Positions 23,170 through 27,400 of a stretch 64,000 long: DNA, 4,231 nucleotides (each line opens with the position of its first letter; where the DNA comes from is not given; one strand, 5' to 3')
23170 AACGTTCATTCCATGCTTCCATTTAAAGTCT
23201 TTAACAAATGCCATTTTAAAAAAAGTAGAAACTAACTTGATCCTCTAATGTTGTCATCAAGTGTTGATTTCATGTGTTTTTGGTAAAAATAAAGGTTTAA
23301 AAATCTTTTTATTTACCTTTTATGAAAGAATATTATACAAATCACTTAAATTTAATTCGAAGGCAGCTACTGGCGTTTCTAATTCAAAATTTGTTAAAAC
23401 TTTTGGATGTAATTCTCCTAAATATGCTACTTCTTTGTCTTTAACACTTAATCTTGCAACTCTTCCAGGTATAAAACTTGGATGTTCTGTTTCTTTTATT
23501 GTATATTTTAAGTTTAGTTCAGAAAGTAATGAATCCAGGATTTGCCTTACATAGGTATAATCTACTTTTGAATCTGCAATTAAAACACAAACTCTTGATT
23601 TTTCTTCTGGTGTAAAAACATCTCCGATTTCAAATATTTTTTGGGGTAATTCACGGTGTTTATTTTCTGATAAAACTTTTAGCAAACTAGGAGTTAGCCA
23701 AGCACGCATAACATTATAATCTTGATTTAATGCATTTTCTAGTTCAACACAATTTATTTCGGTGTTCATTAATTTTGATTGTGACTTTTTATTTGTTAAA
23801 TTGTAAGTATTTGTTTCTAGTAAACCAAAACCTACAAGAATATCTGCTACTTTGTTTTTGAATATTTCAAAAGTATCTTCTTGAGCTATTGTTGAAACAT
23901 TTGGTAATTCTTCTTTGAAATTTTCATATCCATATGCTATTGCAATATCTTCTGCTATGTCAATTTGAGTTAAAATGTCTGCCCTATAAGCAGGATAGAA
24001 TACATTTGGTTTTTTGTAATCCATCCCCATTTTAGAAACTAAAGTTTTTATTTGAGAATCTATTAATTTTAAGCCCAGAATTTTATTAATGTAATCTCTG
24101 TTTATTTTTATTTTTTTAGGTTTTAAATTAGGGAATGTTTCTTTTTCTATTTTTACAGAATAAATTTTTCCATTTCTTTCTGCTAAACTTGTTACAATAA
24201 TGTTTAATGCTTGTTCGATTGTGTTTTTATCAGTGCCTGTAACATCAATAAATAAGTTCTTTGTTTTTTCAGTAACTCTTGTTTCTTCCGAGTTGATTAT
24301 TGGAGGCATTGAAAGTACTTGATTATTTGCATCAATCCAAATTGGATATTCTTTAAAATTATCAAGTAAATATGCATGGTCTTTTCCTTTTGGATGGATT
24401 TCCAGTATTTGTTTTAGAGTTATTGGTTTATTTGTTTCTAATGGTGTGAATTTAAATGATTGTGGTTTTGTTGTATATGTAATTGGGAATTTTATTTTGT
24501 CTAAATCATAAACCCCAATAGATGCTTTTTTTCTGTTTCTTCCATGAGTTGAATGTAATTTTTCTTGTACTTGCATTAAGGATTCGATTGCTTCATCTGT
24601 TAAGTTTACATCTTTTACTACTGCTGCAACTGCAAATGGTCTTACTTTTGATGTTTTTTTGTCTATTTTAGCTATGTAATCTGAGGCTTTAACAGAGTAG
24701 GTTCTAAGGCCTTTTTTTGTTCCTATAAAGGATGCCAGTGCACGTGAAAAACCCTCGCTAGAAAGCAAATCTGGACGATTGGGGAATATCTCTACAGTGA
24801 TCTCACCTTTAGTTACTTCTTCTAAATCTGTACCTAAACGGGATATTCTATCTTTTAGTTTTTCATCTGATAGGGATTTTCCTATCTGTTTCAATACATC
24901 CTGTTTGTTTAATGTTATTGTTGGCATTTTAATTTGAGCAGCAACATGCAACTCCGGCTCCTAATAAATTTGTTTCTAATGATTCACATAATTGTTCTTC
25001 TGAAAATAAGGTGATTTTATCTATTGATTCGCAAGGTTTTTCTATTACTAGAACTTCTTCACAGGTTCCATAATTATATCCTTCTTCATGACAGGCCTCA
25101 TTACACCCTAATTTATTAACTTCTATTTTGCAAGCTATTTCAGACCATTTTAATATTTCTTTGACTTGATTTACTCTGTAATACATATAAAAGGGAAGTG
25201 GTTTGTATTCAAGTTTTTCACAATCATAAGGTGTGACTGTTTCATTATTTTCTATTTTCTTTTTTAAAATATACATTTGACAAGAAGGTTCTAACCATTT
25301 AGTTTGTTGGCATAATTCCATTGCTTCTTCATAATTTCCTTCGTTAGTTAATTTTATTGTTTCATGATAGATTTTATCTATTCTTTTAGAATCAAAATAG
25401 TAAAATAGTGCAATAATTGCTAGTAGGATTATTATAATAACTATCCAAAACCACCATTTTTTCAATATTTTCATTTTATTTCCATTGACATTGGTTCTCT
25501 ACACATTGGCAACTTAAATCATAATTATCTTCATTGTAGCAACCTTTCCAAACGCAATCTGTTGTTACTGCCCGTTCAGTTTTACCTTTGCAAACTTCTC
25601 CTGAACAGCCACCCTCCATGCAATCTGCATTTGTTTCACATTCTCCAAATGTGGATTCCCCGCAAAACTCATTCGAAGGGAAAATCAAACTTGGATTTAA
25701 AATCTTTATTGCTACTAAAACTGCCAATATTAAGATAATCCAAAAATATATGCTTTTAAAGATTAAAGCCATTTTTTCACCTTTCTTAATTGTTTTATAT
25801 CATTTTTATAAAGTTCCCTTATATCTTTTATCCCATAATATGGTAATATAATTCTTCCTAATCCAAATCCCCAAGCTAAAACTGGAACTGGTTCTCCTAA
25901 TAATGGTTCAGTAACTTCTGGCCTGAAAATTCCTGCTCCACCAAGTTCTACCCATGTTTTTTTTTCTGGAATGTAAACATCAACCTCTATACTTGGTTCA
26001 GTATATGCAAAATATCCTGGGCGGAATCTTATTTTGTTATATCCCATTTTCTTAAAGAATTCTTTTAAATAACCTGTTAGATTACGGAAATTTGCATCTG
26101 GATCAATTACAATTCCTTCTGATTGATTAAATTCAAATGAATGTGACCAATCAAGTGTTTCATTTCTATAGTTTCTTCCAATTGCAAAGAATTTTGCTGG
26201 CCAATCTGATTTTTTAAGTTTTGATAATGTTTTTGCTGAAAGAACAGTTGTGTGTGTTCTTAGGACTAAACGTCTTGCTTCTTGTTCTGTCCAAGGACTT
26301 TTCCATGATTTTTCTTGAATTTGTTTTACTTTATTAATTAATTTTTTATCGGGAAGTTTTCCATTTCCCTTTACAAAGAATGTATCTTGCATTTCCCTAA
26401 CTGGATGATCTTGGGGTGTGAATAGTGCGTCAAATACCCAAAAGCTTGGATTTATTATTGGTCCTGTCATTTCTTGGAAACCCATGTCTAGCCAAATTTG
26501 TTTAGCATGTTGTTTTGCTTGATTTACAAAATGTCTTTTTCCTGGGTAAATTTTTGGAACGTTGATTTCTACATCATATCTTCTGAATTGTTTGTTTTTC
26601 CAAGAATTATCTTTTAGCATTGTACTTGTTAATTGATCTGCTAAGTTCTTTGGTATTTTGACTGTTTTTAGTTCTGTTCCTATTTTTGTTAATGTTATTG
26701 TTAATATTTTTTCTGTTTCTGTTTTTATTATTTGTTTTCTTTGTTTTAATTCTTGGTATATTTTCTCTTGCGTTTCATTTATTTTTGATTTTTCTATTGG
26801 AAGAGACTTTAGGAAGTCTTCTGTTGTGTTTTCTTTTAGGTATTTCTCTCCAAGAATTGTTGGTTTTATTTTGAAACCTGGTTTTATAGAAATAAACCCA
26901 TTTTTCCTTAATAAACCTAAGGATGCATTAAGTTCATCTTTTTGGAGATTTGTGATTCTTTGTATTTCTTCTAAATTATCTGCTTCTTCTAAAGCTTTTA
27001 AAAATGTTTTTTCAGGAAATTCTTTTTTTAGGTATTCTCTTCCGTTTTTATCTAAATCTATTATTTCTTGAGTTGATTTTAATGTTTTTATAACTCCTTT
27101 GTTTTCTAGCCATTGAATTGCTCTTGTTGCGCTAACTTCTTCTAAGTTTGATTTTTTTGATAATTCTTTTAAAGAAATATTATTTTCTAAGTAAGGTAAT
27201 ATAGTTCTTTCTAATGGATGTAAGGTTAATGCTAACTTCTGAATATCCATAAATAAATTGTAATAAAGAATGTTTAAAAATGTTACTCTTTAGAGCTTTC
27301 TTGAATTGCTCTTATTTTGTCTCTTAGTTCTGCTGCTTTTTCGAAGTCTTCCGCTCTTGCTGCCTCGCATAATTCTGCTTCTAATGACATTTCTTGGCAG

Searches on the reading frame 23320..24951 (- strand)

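Call 69: search_protein_families(library=pfam, proteins=[window:23320-24951:-], max_evalue=0.001)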
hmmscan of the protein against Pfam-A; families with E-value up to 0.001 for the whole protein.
window:23320-24951:- (543 aa): 5 families
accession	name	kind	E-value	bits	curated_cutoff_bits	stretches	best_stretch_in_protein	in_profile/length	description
PF17759.6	tRNA_synthFbeta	-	1.7e-49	168.6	22.4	1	348-535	4-214/214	Phenylalanyl tRNA synthetase beta chain CLM domain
PF03484.21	B5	-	2.4e-22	79.3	28.6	2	281-342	1-67/67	tRNA synthetase B5 domain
PF03483.22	B3_4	-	7e-12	45.7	29.3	1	122-248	35-135/174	B3/4 domain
PF18262.7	PhetRS_B1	-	2.9e-10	40.7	26.8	1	9-77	1-82/83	Phe-tRNA synthetase beta subunit B1 domain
PF01409.25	tRNA-synt_2d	-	0.00039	20.4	19.8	0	369-533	76-217/246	tRNA synthetases class II core domain (F)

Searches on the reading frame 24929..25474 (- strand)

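Call 54: search_protein_families(library=pfam, proteins=[window:24929-25474:-], max_evalue=0.01)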
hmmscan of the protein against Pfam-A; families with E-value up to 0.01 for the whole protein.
window:24929-25474:- (181 aa): 2 families
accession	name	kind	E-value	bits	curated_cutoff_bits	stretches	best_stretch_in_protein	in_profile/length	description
PF12869.13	tRNA_anti-like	-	0.003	17.6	23.5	1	1-34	1-24/146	tRNA_anti-like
PF02706.20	Wzz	-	0.0047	17.6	25.5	1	2-31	10-39/91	Chain length determinant protein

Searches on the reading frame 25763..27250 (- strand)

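Call 69: search_protein_families(library=pfam, proteins=[window:25763-27250:-], max_evalue=0.001)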
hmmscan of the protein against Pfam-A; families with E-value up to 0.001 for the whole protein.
window:25763-27250:- (495 aa): 3 families
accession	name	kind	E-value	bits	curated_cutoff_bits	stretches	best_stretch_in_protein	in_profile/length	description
PF01409.25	tRNA-synt_2d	-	1.3e-80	270.9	19.8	1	225-490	2-245/246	tRNA synthetases class II core domain (F)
PF01978.25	TrmB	-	0.0006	20.1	25.6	0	26-60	24-58/68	Sugar-specific transcriptional regulator TrmB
PF10771.15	DUF2582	-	0.00068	20.2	24.2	0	23-58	21-56/65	Winged helix-turn-helix domain (DUF2582)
